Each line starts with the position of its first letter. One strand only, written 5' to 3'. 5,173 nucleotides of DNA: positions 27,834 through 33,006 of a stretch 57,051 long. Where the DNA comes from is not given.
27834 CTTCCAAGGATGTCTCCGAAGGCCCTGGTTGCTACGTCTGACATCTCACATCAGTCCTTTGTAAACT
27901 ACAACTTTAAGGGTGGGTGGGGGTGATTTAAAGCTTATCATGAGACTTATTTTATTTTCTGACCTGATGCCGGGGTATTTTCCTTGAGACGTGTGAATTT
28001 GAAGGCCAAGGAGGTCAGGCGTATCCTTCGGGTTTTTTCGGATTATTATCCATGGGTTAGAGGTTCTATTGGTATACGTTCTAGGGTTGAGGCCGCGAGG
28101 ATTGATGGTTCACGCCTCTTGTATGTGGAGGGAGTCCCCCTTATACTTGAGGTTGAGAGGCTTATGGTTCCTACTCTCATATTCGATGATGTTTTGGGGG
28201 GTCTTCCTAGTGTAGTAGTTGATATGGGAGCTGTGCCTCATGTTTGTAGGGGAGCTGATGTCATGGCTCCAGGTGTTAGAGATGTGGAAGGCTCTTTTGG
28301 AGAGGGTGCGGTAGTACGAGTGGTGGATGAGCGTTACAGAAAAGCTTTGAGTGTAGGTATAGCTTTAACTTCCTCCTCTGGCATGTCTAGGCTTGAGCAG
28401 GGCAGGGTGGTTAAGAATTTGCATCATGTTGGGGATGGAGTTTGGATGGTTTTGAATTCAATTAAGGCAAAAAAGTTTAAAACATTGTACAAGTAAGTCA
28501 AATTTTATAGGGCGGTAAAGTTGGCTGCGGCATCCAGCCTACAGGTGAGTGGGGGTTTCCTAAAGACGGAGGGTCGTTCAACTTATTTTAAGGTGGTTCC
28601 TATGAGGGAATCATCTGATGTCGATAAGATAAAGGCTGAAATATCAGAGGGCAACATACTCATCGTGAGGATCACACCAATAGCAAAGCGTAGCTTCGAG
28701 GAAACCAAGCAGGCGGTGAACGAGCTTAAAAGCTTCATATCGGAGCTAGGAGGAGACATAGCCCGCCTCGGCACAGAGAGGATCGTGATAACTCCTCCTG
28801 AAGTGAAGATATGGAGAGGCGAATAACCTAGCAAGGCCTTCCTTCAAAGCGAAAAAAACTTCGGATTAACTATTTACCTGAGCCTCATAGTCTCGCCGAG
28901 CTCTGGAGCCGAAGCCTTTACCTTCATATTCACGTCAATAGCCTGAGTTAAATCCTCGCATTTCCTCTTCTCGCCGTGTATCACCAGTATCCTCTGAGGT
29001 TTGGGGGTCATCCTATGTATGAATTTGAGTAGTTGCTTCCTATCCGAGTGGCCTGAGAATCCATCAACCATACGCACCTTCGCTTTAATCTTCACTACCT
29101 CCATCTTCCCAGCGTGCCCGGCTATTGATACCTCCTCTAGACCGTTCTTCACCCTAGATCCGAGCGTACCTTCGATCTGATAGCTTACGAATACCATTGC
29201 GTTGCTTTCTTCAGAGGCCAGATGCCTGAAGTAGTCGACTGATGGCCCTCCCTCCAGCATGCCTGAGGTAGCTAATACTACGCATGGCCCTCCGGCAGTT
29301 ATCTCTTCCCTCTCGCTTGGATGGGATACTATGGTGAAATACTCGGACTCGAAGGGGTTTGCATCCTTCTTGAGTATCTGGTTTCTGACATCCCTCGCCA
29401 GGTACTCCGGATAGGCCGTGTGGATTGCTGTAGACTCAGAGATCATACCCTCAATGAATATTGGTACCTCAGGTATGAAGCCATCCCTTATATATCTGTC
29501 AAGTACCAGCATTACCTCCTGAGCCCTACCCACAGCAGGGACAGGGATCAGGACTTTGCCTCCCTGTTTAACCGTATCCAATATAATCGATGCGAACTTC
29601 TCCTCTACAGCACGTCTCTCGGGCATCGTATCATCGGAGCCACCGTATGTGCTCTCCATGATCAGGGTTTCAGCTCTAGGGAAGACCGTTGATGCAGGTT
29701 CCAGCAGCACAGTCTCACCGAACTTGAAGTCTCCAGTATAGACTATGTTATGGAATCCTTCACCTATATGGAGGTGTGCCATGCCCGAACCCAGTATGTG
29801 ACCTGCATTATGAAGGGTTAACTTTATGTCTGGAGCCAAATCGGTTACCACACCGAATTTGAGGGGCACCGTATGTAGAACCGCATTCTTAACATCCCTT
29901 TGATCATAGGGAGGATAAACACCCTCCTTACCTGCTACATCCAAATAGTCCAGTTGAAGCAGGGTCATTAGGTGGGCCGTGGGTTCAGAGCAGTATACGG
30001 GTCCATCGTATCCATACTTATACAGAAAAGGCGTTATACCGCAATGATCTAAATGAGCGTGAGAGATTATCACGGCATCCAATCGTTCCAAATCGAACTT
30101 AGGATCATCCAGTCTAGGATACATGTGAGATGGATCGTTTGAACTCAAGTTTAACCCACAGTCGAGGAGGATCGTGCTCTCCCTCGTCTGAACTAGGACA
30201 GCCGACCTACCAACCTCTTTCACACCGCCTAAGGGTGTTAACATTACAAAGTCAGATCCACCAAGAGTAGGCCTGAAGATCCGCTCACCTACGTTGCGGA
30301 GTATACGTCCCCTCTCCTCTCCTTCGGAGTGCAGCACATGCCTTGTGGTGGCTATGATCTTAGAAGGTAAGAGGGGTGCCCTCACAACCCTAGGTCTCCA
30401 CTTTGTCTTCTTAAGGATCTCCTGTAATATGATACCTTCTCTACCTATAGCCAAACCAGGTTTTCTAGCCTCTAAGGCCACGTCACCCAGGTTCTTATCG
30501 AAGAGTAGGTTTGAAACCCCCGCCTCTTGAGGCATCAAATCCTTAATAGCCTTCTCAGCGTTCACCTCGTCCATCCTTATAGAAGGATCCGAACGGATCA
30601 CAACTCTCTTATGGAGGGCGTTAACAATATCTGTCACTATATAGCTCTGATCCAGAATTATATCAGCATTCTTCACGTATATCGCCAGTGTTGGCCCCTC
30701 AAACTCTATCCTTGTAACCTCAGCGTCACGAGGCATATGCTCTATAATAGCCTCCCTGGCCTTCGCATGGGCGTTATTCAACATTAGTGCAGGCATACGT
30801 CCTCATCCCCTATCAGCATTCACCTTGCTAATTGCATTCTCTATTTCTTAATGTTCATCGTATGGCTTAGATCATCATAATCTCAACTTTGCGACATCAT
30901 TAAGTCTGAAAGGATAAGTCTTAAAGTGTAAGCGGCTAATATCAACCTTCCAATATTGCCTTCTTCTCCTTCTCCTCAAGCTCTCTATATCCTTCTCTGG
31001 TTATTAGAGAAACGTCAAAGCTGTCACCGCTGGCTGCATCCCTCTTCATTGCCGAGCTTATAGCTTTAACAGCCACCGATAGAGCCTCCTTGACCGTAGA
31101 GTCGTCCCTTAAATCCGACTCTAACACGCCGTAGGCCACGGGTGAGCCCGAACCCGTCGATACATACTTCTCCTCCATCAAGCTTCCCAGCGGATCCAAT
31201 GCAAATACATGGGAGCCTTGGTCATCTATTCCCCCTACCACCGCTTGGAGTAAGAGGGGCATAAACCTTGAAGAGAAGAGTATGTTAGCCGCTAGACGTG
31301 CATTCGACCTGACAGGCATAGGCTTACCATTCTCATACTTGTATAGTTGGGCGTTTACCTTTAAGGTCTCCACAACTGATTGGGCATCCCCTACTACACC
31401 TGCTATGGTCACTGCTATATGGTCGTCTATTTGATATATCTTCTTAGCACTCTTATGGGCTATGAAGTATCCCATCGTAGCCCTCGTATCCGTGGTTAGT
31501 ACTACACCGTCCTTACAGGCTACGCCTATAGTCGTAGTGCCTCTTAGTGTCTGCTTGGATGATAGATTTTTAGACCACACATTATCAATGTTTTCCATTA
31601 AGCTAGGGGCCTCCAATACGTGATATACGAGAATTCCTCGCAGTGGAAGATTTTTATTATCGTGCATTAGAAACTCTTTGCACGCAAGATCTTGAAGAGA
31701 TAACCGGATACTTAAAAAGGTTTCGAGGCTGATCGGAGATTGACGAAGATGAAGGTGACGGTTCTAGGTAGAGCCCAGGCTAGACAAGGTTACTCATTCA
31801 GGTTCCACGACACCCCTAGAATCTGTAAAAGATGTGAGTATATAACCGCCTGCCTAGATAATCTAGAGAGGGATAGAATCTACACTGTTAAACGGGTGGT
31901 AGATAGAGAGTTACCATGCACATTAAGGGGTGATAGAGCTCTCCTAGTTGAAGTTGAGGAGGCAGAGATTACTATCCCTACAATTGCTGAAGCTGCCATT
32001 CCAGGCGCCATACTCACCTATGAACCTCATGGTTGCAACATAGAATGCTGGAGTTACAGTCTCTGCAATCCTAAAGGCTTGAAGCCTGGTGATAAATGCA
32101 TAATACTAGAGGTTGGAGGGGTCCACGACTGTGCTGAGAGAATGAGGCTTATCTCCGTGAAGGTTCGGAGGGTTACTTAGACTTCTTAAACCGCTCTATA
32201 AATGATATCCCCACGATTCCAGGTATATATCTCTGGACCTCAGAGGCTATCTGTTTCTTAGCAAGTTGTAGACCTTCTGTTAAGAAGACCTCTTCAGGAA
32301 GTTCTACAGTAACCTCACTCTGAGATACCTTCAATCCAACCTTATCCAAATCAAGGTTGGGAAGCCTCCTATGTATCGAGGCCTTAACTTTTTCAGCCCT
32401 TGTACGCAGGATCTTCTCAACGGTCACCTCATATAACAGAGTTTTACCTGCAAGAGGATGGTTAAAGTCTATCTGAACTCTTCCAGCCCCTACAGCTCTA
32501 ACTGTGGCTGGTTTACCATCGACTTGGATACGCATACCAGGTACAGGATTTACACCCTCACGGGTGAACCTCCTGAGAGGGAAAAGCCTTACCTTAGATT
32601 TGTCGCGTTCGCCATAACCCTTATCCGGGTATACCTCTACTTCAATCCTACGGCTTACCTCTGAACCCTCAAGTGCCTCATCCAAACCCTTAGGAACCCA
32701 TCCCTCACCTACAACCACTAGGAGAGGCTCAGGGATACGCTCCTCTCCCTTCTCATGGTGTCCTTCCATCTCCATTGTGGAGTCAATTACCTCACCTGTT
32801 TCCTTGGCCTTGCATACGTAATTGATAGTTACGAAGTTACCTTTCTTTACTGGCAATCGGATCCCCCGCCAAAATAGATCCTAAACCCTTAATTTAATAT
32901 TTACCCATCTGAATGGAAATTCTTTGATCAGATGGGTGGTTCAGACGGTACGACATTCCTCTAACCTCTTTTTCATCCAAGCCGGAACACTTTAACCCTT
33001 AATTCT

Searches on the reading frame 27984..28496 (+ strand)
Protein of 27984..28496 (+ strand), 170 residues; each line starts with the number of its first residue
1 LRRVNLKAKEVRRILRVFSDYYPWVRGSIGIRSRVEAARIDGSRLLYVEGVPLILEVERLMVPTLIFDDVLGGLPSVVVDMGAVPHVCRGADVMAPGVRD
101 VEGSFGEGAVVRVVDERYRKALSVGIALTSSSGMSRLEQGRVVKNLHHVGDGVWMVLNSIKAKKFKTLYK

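Call 10: search_protein_families(library=pfam, proteins=[window:27984-28496:+])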
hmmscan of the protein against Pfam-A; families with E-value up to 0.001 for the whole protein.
window:27984-28496:+ (170 aa): 2 families
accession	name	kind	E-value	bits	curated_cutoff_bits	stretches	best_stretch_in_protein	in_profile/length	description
PF01472.26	PUA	-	3.1e-20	72.3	24.8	1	75-148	1-73/74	PUA domain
PF09183.16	DUF1947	-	2.2e-05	25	22.5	1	6-66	5-60/65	Domain of unknown function (DUF1947)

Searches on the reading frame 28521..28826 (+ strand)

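Call 10: search_protein_families(library=pfam, proteins=[window:28521-28826:+])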
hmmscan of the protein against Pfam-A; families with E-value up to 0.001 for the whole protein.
window:28521-28826:+ (101 aa): 1 family
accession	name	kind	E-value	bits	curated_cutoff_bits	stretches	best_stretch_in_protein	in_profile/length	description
PF04472.17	SepF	-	3.4e-12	46.9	27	1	25-97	3-72/72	Cell division protein SepF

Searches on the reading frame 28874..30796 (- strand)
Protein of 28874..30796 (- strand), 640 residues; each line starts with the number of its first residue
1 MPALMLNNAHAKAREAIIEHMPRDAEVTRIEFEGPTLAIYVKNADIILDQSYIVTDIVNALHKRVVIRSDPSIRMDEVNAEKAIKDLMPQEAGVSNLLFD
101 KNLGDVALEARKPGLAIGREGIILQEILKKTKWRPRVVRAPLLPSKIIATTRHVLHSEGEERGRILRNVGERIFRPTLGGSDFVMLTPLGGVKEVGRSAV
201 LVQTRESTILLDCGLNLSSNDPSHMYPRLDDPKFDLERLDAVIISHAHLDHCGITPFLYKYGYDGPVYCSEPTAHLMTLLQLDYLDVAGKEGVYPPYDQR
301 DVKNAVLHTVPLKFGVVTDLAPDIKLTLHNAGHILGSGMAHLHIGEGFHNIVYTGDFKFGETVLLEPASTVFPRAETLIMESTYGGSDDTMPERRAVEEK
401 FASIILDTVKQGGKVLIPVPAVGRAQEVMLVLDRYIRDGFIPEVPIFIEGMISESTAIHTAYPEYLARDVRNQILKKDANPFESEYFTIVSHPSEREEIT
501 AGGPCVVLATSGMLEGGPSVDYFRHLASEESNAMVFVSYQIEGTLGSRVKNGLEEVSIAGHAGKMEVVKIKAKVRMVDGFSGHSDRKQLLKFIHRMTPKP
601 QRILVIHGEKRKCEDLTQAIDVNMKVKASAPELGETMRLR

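Call 10: search_protein_families(library=pfam, proteins=[window:28874-30796:-])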
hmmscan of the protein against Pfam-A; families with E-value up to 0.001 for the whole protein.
window:28874-30796:- (640 aa): 6 families
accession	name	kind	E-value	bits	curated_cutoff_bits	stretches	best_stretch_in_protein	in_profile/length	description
PF10996.14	Beta-Casp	-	4.2e-30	105.2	27.7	1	425-548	1-119/120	Beta-Casp domain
PF17214.9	KH_TffA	-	1.5e-20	73.3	22.6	1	11-74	5-68/68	Transcription termination factor FttA, KH domain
PF07521.17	RMMBL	-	6.8e-19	68.1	21.6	1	568-631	2-63/63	Zn-dependent metallo-hydrolase RNA specificity domain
PF00753.33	Lactamase_B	-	1.2e-13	51.9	22.7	1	195-367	4-161/196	Metallo-beta-lactamase superfamily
PF16661.11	Lactamase_B_6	-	1.9e-12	47.4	27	1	202-364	2-169/193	Metallo-beta-lactamase superfamily domain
PF12706.13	Lactamase_B_2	-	1e-10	42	27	1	208-361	2-147/200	Beta-lactamase superfamily domain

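Call 11: find_related_loci(query=window:28874-30796:-, collection=genome_contigs, flank=10000)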
Query window:28874-30796:- (640 aa) in genome_contigs; peptide patterns used: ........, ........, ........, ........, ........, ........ (x = any residue, [..] = any of these).
151 stretches matched a pattern; 75 encode a relative of the query (tblastn E <= 1e-3); 75 distinct loci.
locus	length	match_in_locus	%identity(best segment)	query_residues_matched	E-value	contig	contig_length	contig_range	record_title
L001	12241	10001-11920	82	1-640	0e+0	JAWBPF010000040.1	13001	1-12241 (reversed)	MAG: Candidatus Bathyarchaeia archaeon isolate HHBFW-2_201803_bins_83 HHBFW-2_201803_bins_83_scaffold_40, whole genome s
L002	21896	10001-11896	65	7-640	0e+0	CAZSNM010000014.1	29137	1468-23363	MAG TPA_asm: uncultured Candidatus Bathyarchaeia archaeon isolate SRP104967_co1_100 genome assembly, contig: NODE_516_le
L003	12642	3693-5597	59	6-640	0e+0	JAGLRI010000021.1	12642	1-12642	MAG: Candidatus Bathyarchaeota archaeon isolate RS_9_1 ROV157_9.bin.1.fa_21, whole genome shotgun sequence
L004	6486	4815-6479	69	6-560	0e+0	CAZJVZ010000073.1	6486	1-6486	MAG TPA_asm: uncultured Candidatus Bathyarchaeia archaeon isolate SRP098346_co1_361 genome assembly, contig: NODE_17038_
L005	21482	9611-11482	60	17-640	0e+0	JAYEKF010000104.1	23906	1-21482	MAG: Thermoproteota archaeon isolate MAG144 MAG144_104, whole genome shotgun sequence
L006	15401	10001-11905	60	6-640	0e+0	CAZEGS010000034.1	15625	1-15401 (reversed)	MAG TPA_asm: uncultured Candidatus Bathyarchaeia archaeon isolate binchicken_co6_533 genome assembly, contig: NODE_4049_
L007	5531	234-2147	60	1-640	0e+0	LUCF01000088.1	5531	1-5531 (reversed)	MAG: Candidatus Bathyarchaeota archaeon B63 scaffold12874, whole genome shotgun sequence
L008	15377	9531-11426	60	8-640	0e+0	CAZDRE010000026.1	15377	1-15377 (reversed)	MAG TPA_asm: uncultured Candidatus Bathyarchaeia archaeon isolate SRP338002_co1_87 genome assembly, contig: NODE_3601_le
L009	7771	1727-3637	59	1-640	0e+0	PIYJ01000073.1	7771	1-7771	MAG: Candidatus Bathyarchaeota archaeon isolate M10_bin190 bin1901_scaffold7783, whole genome shotgun sequence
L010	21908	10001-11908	56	6-640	0e+0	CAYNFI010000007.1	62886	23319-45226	MAG TPA_asm: uncultured Candidatus Bathyarchaeia archaeon isolate binchicken_co318_43 genome assembly, contig: NODE_96_l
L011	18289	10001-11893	53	8-640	0e+0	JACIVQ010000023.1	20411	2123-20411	MAG: Candidatus Methanomethylicales archaeon isolate MAG-3 Methanomethyliales_A3_bin1_Scaffold_23, whole genome shotgun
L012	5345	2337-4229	53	8-640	0e+0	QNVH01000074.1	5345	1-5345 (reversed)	MAG: Candidatus Methanomethylicota archaeon isolate WYZ-LMO10 Verstraetearchaeota_archaeon_WYZ-LMO10_contig-74, whole ge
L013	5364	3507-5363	53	8-628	0e+0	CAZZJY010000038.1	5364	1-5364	MAG TPA_asm: uncultured Nitrososphaerota archaeon isolate binchicken_co25_125 genome assembly, contig: k141_141257, whol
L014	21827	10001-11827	48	22-632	0e+0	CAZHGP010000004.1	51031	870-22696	MAG TPA_asm: uncultured Nitrososphaeria archaeon isolate SRP104967_co1_8 genome assembly, contig: NODE_177_length_51031_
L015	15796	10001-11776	47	22-619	0e+0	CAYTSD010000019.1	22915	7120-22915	MAG TPA_asm: uncultured Nitrososphaeria archaeon isolate binchicken_co80_166 genome assembly, contig: NODE_475_length_22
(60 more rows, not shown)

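Call 42: find_encoding_contigs(protein=window:28874-30796:-, flank=3000, max_places=5)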
Protein window:28874-30796:- (640 aa): no gene with exactly this product is on record in the collection.

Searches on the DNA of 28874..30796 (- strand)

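Call 34: search_rna_families(sources=[L123, L114, L119, L002, L162, L166, L155], threshold=gathering)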
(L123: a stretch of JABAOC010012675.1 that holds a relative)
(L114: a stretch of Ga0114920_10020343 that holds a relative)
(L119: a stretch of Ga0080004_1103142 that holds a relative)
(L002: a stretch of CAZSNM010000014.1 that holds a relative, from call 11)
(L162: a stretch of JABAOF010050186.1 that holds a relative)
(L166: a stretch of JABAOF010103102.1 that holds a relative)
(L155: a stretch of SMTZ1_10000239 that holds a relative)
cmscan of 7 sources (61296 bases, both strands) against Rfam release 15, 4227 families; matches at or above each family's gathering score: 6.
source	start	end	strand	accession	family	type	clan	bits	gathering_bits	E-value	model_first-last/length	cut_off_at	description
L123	2942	3016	-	RF00005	tRNA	Gene; tRNA;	CL00001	66.3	29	3.1e-12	1-71/71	no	tRNA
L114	1633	1707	+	RF00005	tRNA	Gene; tRNA;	CL00001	66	29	3.8e-12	1-71/71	no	tRNA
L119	6399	6473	+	RF00005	tRNA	Gene; tRNA;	CL00001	65.8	29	4.2e-12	1-71/71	no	tRNA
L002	13427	13530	+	RF00005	tRNA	Gene; tRNA;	CL00001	46.2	29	1.1e-06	1-71/71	no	tRNA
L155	10727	10843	-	RF00005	tRNA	Gene; tRNA;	CL00001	44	29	4.4e-06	1-71/71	no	tRNA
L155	616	685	-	RF00005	tRNA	Gene; tRNA;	CL00001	37.2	29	0.00032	8-63/71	no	tRNA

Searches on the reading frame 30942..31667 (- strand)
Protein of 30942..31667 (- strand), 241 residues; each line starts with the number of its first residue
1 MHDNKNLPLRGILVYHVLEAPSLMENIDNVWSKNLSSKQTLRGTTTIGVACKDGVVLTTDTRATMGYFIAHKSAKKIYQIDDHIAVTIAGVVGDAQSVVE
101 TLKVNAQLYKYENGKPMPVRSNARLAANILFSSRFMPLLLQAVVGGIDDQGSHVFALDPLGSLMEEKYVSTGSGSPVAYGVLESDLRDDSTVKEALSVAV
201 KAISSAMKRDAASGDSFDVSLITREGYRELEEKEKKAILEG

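Call 30: search_protein_families(library=pfam, proteins=[window:30942-31667:-], max_evalue=0.00001)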
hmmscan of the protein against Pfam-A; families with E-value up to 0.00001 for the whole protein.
window:30942-31667:- (241 aa): 1 family
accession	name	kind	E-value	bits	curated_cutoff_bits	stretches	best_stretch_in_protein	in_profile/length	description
PF00227.31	Proteasome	-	2.1e-58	197.5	22.4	1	42-221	3-188/189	Proteasome subunit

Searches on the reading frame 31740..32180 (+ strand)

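Call 30: search_protein_families(library=pfam, proteins=[window:31740-32180:+], max_evalue=0.00001)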
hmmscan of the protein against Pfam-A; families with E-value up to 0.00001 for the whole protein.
window:31740-32180:+ (146 aa): 1 family
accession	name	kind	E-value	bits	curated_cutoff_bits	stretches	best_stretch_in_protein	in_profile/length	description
PF03684.18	UPF0179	-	9.4e-29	100.6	25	1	5-141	1-139/140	Uncharacterised protein family (UPF0179)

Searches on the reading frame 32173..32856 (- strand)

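Call 30: search_protein_families(library=pfam, proteins=[window:32173-32856:-], max_evalue=0.00001)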
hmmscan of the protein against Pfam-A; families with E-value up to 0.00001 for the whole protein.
window:32173-32856:- (227 aa): 3 families
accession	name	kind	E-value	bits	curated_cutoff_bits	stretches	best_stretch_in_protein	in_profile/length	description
PF22199.2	FKBP26_IF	-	2.7e-15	56.5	27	1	90-135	1-46/46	FKBP26, IF domain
PF18046.7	FKBP26_C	-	9.8e-15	55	27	1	154-224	2-72/72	FKBP26_C-terminal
PF00254.34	FKBP_C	-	7.3e-11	42.7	21.1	1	3-87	5-77/94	FKBP-type peptidyl-prolyl cis-trans isomerase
